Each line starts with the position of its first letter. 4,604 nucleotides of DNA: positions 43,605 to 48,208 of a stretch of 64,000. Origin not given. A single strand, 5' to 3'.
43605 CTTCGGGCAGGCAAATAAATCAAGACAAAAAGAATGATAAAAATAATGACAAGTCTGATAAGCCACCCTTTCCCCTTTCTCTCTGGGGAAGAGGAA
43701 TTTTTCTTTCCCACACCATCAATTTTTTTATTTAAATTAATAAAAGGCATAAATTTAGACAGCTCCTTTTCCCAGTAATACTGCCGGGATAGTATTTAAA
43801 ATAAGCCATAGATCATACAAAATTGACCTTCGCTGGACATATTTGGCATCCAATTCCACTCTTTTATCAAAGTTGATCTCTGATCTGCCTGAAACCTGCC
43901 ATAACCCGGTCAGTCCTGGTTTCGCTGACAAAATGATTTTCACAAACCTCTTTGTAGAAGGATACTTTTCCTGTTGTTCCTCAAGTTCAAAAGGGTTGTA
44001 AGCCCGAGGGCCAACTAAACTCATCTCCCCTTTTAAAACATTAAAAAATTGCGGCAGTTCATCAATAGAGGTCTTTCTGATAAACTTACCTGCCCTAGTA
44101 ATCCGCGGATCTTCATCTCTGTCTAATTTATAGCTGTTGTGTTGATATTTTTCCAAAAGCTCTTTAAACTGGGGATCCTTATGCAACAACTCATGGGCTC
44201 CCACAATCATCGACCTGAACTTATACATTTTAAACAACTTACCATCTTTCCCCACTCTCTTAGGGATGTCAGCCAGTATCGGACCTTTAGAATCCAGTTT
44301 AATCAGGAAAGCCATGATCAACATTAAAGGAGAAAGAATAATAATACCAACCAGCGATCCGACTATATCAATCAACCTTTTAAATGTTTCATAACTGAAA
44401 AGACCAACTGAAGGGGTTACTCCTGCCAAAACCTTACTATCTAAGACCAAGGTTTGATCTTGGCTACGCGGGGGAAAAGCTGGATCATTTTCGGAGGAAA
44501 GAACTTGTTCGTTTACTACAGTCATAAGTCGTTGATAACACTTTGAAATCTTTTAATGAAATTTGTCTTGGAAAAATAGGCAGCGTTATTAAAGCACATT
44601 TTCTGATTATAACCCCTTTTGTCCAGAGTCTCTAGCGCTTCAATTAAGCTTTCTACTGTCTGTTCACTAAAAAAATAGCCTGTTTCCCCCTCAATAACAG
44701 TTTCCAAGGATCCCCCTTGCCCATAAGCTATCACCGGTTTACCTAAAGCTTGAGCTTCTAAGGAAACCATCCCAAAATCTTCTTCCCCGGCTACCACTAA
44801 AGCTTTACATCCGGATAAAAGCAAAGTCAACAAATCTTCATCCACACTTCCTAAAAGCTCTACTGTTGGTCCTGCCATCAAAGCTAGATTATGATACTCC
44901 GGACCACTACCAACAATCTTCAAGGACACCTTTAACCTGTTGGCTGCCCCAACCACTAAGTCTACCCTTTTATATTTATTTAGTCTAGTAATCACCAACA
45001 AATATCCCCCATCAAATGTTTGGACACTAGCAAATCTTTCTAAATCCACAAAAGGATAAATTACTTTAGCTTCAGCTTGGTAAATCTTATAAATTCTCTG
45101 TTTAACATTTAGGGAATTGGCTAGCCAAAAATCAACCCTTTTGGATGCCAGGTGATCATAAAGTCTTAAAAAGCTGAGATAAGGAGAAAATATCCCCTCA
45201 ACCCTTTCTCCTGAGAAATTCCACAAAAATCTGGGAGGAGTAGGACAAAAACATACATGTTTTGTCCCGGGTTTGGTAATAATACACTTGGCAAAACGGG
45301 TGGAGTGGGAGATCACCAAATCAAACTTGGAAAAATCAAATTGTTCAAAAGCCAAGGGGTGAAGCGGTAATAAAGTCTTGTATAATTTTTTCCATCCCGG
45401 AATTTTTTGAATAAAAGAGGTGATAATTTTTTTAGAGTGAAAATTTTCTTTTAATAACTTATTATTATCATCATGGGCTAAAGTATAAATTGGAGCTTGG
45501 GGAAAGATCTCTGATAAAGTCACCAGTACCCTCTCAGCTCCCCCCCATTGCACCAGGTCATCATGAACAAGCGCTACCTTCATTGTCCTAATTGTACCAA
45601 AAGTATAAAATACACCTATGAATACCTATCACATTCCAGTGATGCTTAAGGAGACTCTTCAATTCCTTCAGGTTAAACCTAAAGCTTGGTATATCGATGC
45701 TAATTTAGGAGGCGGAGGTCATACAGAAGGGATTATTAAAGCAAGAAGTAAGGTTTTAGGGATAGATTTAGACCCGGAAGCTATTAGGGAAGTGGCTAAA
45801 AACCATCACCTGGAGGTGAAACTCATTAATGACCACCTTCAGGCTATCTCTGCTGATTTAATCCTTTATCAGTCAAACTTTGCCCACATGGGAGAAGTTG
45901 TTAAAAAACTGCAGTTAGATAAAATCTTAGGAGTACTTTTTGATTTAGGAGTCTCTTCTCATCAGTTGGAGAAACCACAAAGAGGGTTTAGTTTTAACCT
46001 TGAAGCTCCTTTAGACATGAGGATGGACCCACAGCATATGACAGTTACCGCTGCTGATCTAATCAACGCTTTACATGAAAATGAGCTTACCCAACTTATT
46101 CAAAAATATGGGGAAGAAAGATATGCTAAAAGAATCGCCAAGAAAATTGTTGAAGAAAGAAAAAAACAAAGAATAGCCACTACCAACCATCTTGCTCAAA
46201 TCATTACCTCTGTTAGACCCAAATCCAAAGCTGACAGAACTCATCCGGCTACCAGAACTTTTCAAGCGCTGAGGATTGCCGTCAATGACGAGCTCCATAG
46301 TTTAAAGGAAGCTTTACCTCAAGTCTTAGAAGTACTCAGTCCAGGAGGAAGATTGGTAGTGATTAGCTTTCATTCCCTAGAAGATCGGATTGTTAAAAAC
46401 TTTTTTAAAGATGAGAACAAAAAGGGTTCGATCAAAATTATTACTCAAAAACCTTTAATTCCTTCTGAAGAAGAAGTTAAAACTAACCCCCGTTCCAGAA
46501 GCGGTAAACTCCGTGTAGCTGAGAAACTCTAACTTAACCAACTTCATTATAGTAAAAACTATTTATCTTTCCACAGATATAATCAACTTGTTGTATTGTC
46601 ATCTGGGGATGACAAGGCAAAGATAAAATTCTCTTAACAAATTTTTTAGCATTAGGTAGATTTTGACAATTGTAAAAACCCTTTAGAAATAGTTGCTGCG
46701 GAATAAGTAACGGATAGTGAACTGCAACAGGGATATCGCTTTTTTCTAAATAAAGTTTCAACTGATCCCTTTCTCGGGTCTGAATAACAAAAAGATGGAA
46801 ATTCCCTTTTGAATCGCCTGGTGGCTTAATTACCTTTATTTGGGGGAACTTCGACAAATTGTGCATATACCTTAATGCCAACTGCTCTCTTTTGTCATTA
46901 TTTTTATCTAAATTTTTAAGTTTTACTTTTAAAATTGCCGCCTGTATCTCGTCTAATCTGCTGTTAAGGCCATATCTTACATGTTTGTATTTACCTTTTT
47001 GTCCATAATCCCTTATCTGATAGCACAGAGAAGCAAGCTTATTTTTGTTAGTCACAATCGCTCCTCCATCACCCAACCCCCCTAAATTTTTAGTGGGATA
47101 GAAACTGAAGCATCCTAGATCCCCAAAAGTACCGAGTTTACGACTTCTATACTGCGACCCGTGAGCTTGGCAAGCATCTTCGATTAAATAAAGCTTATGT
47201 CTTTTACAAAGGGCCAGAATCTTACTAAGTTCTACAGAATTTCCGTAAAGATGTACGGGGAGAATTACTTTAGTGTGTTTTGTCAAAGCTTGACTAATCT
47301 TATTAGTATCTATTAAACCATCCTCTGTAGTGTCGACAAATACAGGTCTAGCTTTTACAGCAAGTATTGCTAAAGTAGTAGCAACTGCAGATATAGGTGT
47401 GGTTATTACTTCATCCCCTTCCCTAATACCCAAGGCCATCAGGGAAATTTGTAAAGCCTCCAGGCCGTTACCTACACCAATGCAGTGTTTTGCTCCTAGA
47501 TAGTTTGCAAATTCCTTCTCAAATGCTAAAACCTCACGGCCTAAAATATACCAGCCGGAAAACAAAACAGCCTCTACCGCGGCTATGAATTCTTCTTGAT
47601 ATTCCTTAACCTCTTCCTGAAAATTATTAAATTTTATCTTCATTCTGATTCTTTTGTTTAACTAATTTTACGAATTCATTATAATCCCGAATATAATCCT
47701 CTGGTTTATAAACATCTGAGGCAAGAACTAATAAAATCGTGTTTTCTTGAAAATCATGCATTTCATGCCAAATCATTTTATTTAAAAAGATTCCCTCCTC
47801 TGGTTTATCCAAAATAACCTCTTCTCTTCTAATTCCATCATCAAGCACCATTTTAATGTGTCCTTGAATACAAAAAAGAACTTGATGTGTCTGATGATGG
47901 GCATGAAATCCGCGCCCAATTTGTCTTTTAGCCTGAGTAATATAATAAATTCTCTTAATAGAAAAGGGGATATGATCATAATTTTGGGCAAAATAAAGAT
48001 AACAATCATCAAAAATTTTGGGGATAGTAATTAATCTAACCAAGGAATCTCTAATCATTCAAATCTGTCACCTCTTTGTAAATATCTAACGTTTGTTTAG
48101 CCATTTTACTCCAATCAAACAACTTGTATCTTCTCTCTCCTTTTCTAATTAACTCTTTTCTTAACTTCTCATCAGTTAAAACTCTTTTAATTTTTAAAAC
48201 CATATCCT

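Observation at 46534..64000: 17.5-kb single-strand glycosylation operon combining an FdtA/FdtB aminosugar pathway, 13 glycosyltransferases, three GT-C enzymes, a Wzy_C-like protein and a GtrB-like synthase, with no exporter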

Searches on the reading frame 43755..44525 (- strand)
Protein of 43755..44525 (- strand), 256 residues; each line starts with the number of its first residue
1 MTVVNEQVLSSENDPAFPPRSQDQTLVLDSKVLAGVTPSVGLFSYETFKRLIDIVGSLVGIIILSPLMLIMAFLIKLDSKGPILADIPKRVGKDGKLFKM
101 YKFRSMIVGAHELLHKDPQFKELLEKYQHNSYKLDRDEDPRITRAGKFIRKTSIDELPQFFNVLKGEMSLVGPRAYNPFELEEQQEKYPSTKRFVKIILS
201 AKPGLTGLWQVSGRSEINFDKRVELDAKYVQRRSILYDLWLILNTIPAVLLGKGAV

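Call 10: search_protein_families(library=pfam, proteins=[window:43755-44525:-], max_evalue=0.01)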
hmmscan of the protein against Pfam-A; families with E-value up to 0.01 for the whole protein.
window:43755-44525:- (256 aa): 1 family
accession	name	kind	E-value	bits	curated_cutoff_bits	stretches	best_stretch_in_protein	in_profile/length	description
PF02397.22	Bac_transf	-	3.9e-61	206.2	27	1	49-250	1-178/179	Bacterial sugar transferase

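Call 23: search_protein_families(library=ncbifam, proteins=[window:43755-44525:-], max_evalue=0.01)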
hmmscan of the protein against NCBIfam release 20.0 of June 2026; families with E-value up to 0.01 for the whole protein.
window:43755-44525:- (256 aa): 10 families
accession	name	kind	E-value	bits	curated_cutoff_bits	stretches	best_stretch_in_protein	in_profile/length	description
TIGR03025.1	EPS_sugtrans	subfamily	3.6e-77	260.5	295.55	1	46-255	255-444/445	exopolysaccharide biosynthesis polyprenyl glycosylphosphotransferase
TIGR03022.1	WbaP_sugtrans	subfamily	2.9e-70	237.8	403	1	46-255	256-455/456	undecaprenyl-phosphate galactose phosphotransferase WbaP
NF052601.1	undeca_RfbP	equivalog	2.5e-62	210.3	330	1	44-253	40-239/244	undecaprenyl-phosphate galactose phosphotransferase family protein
TIGR03023.1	WcaJ_sugtrans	equivalog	4.2e-62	210.9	410.75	1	46-255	260-452/453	undecaprenyl-phosphate glucose phosphotransferase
NF041877.1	EPS_EpsZ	equivalog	2.4e-59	201.2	800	1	47-255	264-458/459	exopolysaccharide biosynthesis polyisoprenyl-phosphate hexose-1-phosphate transferase EpsZ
NF011751.0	PRK15204.1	equivalog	1.7e-48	165.4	907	1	45-255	276-475/476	undecaprenyl-phosphate galactose phosphotransferase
TIGR03013.1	EpsB_2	subfamily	4.4e-43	148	393.35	1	46-255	252-442/443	TIGR03013 family XrtA/PEP-CTERM system glycosyltransferase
NF050817.1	PolSacchBiosHfsE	equivalog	2.1e-36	125.7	750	1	48-253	271-463/467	polysaccharide biosynthesis protein HfsE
NF007518.0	PRK10124.1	equivalog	2.9e-36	125.2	684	1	47-255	272-463/464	undecaprenyl-phosphate glucose phosphotransferase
NF045514.1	glycotran_HepC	equivalog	3.5e-26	91.8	140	1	46-176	114-212/220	heterocyst development glycosyltransferase HepC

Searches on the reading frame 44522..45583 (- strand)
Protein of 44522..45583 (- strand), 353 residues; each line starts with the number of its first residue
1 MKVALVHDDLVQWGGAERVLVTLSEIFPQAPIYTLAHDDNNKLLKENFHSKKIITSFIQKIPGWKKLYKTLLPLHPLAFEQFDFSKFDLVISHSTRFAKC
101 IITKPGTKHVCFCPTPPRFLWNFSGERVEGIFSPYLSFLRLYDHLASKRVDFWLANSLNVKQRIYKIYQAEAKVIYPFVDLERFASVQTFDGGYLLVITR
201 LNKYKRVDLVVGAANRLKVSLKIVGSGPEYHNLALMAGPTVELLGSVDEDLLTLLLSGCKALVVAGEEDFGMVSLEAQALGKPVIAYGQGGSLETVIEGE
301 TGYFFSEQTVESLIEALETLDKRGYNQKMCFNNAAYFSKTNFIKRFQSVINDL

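Call 10: search_protein_families(library=pfam, proteins=[window:44522-45583:-], max_evalue=0.01)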
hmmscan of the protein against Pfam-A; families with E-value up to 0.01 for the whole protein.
window:44522-45583:- (353 aa): 3 families
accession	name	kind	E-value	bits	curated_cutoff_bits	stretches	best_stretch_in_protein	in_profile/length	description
PF00534.26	Glycos_transf_1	-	1.3e-21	77.4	26.4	1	193-324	16-159/172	Glycosyl transferases group 1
PF13692.12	Glyco_trans_1_4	-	1.4e-18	67.9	27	1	194-320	3-139/142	Glycosyl transferases group 1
PF13439.12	Glyco_transf_4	-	3.4e-08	34.1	28.5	1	13-183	1-170/170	Glycosyltransferase Family 4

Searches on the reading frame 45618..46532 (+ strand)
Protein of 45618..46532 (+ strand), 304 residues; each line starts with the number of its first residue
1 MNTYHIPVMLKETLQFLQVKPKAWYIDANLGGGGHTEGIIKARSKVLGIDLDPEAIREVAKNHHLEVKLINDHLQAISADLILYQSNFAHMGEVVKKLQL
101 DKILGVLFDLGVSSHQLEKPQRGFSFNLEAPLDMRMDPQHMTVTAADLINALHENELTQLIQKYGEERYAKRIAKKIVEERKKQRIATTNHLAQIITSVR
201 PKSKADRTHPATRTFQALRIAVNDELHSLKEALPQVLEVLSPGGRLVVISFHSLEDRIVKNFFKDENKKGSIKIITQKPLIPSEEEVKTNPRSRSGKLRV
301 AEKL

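Call 10: search_protein_families(library=pfam, proteins=[window:45618-46532:+], max_evalue=0.01)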
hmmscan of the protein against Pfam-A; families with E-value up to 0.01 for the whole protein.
window:45618-46532:+ (304 aa): 5 families
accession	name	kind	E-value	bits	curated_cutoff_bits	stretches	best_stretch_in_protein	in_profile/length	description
PF01795.25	Methyltransf_5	-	8.1e-103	344.6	27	1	3-303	2-308/309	MraW methylase family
PF13649.12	Methyltransf_25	-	0.00058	20.9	27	0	27-92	3-78/97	Methyltransferase domain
PF08242.18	Methyltransf_12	-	0.00061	20.9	30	0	31-95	6-82/98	Methyltransferase domain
PF08241.18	Methyltransf_11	-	0.0033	18.5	21.2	0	30-93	5-75/95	Methyltransferase domain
PF09445.16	Methyltransf_15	-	0.01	15.9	22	0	25-102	4-69/165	RNA cap guanine-N2 methyltransferase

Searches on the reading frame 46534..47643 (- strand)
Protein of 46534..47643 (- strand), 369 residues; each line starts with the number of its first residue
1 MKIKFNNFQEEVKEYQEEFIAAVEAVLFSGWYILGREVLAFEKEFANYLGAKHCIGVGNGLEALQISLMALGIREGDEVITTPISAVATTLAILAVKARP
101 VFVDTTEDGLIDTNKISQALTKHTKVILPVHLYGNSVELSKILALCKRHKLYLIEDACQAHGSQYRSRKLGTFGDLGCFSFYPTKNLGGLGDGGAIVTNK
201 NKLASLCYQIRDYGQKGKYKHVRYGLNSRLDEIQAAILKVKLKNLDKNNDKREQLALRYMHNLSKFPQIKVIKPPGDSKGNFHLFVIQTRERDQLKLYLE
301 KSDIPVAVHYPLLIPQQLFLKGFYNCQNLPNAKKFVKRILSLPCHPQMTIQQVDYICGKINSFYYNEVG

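Call 5: search_protein_families(library=pfam, proteins=[window:46534-47643:-], max_evalue=0.01)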
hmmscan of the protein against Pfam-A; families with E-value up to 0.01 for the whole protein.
window:46534-47643:- (369 aa): 5 families
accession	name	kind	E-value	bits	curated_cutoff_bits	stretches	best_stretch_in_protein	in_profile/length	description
PF01041.23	DegT_DnrJ_EryC1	-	1.2e-109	367.3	19.8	1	16-360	4-359/360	DegT/DnrJ/EryC1/StrS aminotransferase family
PF00266.25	Aminotran_5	-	1.7e-09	37.6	21.5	1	42-164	49-183/371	Aminotransferase class-V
PF01053.26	Cys_Met_Meta_PP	-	3e-06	26.5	27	1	40-272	56-275/381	Cys/Met metabolism PLP-dependent enzyme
PF01212.27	Beta_elim_lyase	-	0.00033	20.5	27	1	36-158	32-170/288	Beta-eliminating lyase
PF06338.17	ComK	-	0.0065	16.7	22.3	0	121-172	7-62/152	ComK protein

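Call 22: search_protein_families(library=ncbifam, proteins=[window:46534-47643:-], max_evalue=0.01)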
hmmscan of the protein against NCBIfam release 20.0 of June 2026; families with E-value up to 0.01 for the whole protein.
window:46534-47643:- (369 aa): 23 families
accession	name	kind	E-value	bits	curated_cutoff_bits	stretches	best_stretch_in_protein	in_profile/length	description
TIGR03588.1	PseC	equivalog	3.5e-75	253.3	423.5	1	16-361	10-377/380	UDP-4-amino-4,6-dideoxy-N-acetyl-beta-L-altrosamine transaminase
NF008658.2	PRK11658.1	equivalog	2.1e-62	211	631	1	16-361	13-374/379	UDP-4-amino-4-deoxy-L-arabinose aminotransferase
TIGR04181.1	NHT_00031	hypoth_equivalog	8.4e-61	205.8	420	1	23-344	16-358/359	LegC family aminotransferase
NF008687.0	PRK11706.1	equivalog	1.4e-58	198.5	375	1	43-364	38-374/375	dTDP-4-amino-4,6-dideoxygalactose transaminase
NF011936.0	PRK15407.1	equivalog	7.3e-53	179.8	423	2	16-215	46-252/440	lipopolysaccharide biosynthesis protein RfbH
TIGR02379.1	ECA_wecE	subfamily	6.5e-46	156.8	434.85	1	45-361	40-372/376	dTDP-4-amino-4,6-dideoxy-D-glucose transaminase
TIGR04427.1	PLP_DesI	equivalog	1e-42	146.7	650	1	19-358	34-377/390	dTDP-4-dehydro-6-deoxyglucose aminotransferase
TIGR01977.1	am_tr_V_EF2568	hypoth_equivalog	3.8e-08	32.7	377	1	51-164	62-181/376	cysteine desulfurase family protein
NF004770.0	PRK06108.1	subfamily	8.7e-08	31.4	422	1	42-157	87-210/396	pyridoxal phosphate-dependent aminotransferase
NF006003.0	PRK08133.1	equivalog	6.6e-07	28.3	522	1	37-210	67-240/396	O-succinylhomoserine sulfhydrylase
NF004621.0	PRK05957.1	equivalog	5.9e-06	25.3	498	1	72-157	109-200/389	pyridoxal phosphate-dependent aminotransferase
NF005695.0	PRK07503.1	equivalog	7.5e-06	24.9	666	1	41-277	70-294/403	methionine gamma-lyase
TIGR01979.1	sufS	subfamily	1.3e-05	24.2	475.1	1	13-161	39-200/403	SufS family cysteine desulfurase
NF002878.0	PRK03321.1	subfamily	2.7e-05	23.1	374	1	41-128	62-150/352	histidinol-phosphate transaminase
NF005817.0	PRK07683.1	equivalog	5.6e-05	22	575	1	58-157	96-201/387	aminotransferase A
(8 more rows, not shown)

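Call 58: search_solved_structures(query=window:46534-47643:-, max_evalue=1e-20)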
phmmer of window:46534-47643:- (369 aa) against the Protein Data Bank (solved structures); distinct sequences matched with E-value up to 1e-20: 54.
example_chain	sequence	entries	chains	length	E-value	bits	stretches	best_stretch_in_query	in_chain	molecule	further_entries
7b0d_A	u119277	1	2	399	3.4e-97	328.7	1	3-364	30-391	Glutamine--scyllo-inositol transaminase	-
3frk_A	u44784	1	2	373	5.8e-85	288.5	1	1-363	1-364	QdtB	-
7n63_A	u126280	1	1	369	1.4e-83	284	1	3-364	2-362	Putative aminotransferase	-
5u1z_A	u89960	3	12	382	9.4e-82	277.9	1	6-352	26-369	Putative aminotransferase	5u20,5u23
2oga_A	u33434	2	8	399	4.4e-81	275.7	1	4-352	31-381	Transaminase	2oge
5u21_A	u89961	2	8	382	5.9e-81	275.3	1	6-352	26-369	Putative aminotransferase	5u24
3nyu_A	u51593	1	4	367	6.5e-66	225.8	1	5-363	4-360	Aminotransferase WbpE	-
8e75_A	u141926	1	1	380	1.1e-65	225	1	17-358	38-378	DegT/DnrJ/EryC1/StrS aminotransferase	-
8e77_A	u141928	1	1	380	1.1e-65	225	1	17-358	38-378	DegT/DnrJ/EryC1/StrS aminotransferase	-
3nu7_A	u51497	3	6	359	1.6e-65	224.5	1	5-360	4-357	Aminotransferase WbpE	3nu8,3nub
3nys_A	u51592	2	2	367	4.5e-65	223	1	5-363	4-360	Aminotransferase WbpE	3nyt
3uwc_A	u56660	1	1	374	6e-64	219.3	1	24-365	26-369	Nucleotide-sugar aminotransferase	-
7kz3_A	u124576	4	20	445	3.8e-60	206.8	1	18-357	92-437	Aminotransferase class I/II-fold pyridoxal phosphate-dependent enzyme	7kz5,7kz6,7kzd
4qgr_A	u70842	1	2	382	1.5e-59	204.9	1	16-364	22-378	DegT/DnrJ/EryC1/StrS aminotransferase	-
4k2b_A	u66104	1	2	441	1.6e-53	185.1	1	17-358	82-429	NTD biosynthesis operon protein NtdA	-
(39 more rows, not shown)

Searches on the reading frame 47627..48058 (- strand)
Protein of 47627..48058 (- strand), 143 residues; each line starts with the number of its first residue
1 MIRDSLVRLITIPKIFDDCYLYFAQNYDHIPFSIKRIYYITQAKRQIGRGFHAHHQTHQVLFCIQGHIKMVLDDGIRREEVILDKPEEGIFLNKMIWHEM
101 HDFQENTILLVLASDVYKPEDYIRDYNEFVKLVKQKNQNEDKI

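Call 5: search_protein_families(library=pfam, proteins=[window:47627-48058:-], max_evalue=0.01)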
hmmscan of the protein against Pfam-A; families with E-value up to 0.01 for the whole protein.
window:47627-48058:- (143 aa): 1 family
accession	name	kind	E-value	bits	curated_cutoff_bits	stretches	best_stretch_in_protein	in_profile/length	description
PF05523.17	FdtA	-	6.4e-43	146.1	23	1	7-133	3-130/131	WxcM-like, C-terminal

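Call 22: search_protein_families(library=ncbifam, proteins=[window:47627-48058:-], max_evalue=0.01)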
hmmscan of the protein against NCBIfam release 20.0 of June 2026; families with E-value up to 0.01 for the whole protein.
window:47627-48058:- (143 aa): 1 family
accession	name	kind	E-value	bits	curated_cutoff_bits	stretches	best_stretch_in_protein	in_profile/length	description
TIGR04366.1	cupin_WbuC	subfamily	0.0032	17.3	42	1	52-120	50-122/132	WbuC family cupin fold metalloprotein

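Call 57: search_solved_structures(query=window:47627-48058:-, max_evalue=0.001, show_alignments=1)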
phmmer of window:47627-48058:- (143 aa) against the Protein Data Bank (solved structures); distinct sequences matched with E-value up to 0.001: 12.
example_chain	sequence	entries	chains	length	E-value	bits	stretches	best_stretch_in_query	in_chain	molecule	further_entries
2pa7_A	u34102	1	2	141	1.9e-34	122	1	9-138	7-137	DTDP-6-deoxy-3,4-keto-hexulose isomerase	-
2pak_A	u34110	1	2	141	1.8e-33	118.8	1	9-138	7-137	DTDP-6-deoxy-3,4-keto-hexulose isomerase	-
2pae_A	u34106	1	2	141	1.8e-33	118.8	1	9-138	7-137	DTDP-6-deoxy-3,4-keto-hexulose isomerase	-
2pam_A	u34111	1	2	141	1.7e-32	115.7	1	9-138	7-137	DTDP-6-deoxy-3,4-keto-hexulose isomerase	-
7n67_A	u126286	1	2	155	2e-29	105.7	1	23-134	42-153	FdtA domain-containing protein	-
4zu7_A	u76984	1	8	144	1.9e-28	102.5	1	28-135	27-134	QdtA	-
4o9e_A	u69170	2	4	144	2e-27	99.2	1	26-135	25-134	QdtA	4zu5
4o9g_A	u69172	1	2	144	1.4e-26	96.4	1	26-135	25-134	QdtA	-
5tpu_A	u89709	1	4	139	1.9e-25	92.8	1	21-133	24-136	Putative uncharacterized protein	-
4zu4_A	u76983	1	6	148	4e-22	82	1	28-132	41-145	WxcM-like protein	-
4mzu_A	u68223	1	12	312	1.3e-21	80.3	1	29-132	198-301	WxcM-like protein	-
5tpv_A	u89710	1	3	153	4.5e-20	75.4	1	25-132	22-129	WlaRA, TDP-fucose-3,4-ketoisomerase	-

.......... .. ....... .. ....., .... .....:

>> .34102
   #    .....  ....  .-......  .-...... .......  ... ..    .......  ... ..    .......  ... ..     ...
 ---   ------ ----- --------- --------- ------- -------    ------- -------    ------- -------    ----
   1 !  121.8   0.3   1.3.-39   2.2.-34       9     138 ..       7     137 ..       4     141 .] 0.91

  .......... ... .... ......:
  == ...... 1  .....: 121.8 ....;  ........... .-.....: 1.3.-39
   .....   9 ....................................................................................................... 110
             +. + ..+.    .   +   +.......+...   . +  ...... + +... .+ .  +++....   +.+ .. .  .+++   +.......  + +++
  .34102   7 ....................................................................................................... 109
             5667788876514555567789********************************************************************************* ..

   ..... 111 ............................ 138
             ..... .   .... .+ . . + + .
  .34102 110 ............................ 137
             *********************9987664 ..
